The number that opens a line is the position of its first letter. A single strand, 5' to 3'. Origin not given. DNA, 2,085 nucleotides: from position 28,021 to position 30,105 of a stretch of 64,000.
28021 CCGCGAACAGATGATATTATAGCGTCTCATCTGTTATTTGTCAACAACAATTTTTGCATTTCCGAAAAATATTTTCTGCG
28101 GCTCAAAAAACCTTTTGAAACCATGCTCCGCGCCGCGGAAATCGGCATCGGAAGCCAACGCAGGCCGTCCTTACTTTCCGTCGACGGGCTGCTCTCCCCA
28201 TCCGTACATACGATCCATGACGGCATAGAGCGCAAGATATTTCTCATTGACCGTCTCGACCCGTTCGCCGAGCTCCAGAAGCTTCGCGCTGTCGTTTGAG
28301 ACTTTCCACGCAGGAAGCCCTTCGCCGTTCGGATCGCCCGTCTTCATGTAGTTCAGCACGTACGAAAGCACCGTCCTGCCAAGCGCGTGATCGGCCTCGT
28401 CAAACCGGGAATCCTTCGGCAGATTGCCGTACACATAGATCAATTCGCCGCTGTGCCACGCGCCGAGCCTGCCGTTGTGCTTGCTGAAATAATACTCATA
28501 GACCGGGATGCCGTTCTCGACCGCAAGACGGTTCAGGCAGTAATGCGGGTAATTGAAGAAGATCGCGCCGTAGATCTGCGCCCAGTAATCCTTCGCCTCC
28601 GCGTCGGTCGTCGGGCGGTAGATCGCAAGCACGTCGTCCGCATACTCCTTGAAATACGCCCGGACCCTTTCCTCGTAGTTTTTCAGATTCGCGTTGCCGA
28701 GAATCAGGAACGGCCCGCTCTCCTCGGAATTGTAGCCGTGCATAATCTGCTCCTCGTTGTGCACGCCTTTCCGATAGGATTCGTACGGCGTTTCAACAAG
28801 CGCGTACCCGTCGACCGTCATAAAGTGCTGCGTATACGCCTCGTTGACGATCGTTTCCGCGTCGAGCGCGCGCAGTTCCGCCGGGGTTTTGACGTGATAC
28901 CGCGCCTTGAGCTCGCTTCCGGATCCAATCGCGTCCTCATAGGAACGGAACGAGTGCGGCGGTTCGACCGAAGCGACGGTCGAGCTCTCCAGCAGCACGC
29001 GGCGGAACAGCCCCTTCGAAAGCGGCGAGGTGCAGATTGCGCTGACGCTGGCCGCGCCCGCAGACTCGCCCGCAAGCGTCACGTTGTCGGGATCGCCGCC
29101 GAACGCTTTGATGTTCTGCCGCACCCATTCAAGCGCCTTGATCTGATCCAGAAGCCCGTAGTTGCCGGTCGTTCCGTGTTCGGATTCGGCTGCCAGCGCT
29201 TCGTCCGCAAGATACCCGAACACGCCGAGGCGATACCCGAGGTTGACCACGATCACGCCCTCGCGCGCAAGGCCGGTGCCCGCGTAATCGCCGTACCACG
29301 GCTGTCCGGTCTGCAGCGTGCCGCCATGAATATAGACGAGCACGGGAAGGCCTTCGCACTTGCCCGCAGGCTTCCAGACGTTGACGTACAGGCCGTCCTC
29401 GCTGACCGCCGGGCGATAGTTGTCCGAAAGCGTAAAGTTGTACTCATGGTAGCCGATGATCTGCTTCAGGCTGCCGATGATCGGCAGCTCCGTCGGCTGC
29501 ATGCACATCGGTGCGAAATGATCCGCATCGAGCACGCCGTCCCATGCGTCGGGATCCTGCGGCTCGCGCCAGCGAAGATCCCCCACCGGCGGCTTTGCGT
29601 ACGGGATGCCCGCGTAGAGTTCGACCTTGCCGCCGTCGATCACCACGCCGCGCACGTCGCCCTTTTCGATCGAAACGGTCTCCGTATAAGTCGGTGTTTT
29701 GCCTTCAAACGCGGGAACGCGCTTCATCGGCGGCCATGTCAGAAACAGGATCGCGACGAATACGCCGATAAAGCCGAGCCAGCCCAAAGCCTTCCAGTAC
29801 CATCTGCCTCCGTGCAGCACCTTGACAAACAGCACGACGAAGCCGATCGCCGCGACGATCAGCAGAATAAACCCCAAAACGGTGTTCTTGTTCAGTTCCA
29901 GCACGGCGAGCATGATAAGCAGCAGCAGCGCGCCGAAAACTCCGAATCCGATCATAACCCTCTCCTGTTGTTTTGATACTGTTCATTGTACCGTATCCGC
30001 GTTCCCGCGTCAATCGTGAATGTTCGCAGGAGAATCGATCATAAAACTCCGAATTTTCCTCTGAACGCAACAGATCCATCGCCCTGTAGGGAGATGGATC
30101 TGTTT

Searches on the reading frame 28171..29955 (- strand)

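Call 9: search_protein_families(library=pfam, proteins=[window:28171-29955:-], max_evalue=0.00001)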
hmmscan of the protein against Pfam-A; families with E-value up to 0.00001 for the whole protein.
window:28171-29955:- (594 aa): 3 families
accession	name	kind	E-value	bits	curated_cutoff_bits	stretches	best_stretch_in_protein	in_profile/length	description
PF00135.34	COesterase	-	6.5e-95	319.4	27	1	92-572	3-506/515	Carboxylesterase family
PF07859.19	Abhydrolase_3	-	4.3e-07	30.3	25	0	270-309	51-90/210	alpha/beta hydrolase fold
PF20434.5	BD-FAE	-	8.6e-07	29.1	26.8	1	193-302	3-101/215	BD-FAE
